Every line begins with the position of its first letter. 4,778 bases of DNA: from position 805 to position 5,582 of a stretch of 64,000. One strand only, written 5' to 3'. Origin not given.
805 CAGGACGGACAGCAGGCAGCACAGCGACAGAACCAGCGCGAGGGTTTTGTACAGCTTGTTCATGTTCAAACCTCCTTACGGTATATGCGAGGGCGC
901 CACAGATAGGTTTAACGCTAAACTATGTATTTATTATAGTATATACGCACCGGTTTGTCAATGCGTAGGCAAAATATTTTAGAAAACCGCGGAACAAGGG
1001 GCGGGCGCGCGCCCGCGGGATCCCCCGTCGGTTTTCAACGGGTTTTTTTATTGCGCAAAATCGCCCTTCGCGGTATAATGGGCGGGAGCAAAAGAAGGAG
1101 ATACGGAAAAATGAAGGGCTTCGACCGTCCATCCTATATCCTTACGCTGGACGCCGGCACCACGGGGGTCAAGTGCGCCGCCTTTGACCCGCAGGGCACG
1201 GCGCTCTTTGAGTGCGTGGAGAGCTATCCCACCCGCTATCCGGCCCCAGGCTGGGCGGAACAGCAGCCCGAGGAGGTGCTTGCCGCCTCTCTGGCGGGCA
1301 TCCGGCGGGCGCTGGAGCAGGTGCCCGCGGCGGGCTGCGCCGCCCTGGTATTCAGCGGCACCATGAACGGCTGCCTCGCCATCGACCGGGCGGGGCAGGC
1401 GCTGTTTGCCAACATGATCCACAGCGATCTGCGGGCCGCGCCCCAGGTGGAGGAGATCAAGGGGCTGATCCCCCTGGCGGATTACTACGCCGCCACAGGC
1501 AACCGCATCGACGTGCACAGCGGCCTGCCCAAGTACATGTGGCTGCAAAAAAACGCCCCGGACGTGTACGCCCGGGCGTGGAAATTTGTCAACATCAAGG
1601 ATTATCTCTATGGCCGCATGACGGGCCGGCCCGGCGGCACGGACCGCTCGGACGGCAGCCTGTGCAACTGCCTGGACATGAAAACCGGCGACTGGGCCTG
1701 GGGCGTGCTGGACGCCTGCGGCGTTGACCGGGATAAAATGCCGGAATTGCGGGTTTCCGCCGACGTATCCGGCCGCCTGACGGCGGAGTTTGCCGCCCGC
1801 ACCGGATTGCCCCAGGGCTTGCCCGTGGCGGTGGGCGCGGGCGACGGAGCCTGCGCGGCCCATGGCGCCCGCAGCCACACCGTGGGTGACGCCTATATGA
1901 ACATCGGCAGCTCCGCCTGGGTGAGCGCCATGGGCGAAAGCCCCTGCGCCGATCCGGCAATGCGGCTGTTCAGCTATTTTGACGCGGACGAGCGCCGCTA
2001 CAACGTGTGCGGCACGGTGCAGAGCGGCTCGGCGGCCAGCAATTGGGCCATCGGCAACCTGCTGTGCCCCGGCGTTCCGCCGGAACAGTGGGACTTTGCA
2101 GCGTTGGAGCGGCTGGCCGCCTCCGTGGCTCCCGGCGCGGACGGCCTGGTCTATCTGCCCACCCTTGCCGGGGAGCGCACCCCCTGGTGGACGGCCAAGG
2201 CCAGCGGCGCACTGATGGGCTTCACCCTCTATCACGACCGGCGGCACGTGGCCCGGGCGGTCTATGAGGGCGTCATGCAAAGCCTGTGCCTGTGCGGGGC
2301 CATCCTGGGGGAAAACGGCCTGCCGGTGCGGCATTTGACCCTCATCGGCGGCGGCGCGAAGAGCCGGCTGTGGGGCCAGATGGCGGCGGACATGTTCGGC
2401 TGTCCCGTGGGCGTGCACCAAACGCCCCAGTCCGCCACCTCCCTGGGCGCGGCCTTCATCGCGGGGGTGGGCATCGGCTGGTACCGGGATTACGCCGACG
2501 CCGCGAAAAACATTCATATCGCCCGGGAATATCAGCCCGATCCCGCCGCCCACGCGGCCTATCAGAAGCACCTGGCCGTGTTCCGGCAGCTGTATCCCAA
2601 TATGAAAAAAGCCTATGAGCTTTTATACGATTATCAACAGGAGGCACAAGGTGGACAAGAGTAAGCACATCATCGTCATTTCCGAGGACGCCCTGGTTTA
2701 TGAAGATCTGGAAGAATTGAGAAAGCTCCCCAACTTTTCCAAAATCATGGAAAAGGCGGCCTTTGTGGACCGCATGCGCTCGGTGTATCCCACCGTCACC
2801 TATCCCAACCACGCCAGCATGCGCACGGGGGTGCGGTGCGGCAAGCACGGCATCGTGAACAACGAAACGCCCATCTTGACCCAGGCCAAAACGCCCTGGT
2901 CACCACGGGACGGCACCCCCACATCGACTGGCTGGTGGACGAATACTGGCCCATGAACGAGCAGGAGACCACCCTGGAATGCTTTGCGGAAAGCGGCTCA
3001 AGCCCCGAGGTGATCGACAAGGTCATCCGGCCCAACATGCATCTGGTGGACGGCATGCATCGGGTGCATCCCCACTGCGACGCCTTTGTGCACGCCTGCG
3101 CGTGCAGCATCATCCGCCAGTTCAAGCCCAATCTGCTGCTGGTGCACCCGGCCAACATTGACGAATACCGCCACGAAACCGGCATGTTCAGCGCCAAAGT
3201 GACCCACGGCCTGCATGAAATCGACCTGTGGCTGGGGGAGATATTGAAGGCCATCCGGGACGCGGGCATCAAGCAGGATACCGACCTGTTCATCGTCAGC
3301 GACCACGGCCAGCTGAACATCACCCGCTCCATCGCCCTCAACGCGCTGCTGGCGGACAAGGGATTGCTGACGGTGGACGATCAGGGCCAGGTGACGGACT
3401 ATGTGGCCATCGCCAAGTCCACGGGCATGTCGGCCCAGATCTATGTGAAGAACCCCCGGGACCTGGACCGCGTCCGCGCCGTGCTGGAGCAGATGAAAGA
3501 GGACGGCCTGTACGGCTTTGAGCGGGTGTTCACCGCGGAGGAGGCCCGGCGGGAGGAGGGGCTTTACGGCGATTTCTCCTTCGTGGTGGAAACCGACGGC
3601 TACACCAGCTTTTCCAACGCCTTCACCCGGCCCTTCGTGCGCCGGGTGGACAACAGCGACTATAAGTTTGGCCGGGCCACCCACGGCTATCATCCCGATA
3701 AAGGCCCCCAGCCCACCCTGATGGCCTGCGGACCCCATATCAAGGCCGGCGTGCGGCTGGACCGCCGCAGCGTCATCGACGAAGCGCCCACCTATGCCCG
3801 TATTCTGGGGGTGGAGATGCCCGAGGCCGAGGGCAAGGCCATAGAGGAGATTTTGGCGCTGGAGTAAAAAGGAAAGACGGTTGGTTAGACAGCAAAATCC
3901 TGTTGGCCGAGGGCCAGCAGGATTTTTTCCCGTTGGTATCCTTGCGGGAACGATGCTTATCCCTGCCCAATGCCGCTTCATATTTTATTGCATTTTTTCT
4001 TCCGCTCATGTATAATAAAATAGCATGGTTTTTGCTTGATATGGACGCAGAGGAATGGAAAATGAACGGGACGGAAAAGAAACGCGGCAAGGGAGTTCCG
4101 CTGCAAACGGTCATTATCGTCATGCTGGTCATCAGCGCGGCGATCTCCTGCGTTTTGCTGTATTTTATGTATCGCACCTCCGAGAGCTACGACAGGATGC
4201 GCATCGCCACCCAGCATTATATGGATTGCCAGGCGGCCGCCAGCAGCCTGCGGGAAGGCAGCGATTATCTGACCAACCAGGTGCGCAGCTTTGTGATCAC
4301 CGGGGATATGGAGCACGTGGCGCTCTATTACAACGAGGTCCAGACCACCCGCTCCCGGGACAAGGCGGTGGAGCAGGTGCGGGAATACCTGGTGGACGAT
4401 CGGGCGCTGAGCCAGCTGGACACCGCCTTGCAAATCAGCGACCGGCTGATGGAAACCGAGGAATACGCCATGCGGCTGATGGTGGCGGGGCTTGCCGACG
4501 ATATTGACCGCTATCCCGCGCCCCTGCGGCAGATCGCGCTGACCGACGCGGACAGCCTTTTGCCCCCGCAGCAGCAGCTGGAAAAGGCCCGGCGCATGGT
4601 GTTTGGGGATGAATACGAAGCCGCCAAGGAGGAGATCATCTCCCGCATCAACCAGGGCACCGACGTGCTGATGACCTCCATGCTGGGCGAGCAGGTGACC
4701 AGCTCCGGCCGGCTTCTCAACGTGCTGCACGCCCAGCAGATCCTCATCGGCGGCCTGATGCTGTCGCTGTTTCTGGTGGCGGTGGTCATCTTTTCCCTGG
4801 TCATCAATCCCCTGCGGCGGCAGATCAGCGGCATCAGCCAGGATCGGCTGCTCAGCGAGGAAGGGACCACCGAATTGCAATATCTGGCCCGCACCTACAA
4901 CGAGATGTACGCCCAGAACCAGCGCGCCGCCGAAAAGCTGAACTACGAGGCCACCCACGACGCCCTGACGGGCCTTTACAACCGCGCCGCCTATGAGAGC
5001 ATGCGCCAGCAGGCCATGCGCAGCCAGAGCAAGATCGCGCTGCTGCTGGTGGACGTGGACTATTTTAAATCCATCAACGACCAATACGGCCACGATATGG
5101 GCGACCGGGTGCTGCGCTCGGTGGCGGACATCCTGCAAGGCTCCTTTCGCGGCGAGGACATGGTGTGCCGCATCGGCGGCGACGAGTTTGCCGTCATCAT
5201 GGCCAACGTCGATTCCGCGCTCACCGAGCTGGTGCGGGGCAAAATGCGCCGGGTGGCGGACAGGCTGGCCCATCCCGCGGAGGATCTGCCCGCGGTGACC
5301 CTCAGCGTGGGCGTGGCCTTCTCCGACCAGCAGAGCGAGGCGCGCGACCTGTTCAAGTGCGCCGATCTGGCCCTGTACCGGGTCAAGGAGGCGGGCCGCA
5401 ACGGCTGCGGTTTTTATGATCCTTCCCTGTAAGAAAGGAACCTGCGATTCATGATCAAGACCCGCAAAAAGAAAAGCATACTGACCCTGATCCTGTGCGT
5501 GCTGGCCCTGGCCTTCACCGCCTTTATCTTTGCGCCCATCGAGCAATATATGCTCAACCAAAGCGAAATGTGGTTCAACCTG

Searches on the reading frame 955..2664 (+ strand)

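Call 45: search_protein_families(library=pfam, proteins=[window:955-2664:+], max_evalue=0.0001)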
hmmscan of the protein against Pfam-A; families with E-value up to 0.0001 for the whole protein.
window:955-2664:+ (569 aa): 2 families
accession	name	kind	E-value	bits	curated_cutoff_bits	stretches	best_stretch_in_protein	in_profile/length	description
PF00370.27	FGGY_N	-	2.5e-46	158.7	28.8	1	61-304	1-245/245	FGGY family of carbohydrate kinases, N-terminal domain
PF02782.22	FGGY_C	-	1.7e-28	100.2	27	1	313-505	1-196/198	FGGY family of carbohydrate kinases, C-terminal domain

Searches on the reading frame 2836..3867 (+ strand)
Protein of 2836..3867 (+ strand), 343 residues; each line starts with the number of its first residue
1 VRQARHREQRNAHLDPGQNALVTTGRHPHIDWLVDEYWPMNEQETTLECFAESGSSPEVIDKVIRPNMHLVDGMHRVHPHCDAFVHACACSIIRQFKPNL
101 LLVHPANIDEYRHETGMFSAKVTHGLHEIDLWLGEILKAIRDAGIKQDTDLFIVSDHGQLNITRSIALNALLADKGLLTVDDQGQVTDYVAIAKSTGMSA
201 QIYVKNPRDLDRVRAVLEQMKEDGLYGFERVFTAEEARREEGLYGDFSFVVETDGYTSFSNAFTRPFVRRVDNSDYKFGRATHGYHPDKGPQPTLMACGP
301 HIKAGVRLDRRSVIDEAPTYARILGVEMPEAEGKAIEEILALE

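Call 45: search_protein_families(library=pfam, proteins=[window:2836-3867:+], max_evalue=0.0001)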
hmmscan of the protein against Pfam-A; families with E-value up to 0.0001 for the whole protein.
window:2836-3867:+ (343 aa): 1 family
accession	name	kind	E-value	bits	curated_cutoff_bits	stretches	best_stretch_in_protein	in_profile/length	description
PF01663.27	Phosphodiest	-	5.5e-20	72.7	23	1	96-222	158-280/342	Type I phosphodiesterase / nucleotide pyrophosphatase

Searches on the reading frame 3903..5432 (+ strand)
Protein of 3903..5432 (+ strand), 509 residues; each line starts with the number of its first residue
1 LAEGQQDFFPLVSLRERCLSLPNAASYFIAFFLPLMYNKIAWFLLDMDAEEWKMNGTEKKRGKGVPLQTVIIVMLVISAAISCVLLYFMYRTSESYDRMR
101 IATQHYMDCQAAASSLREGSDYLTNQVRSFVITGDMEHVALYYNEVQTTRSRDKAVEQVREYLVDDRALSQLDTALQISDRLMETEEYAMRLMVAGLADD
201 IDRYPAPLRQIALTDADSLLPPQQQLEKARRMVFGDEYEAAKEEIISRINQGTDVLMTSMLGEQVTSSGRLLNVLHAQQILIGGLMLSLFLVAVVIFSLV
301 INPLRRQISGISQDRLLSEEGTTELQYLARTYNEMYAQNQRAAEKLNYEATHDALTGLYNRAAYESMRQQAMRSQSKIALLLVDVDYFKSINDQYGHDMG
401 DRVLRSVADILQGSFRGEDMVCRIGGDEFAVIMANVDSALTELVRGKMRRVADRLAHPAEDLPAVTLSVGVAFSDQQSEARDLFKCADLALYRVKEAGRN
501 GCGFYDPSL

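Call 45: search_protein_families(library=pfam, proteins=[window:3903-5432:+], max_evalue=0.0001)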
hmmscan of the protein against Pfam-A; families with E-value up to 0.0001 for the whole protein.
window:3903-5432:+ (509 aa): 1 family
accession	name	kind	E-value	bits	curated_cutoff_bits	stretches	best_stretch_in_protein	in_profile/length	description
PF00990.26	GGDEF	-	2.6e-42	144.8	23.8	1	350-500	1-160/161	Diguanylate cyclase, GGDEF domain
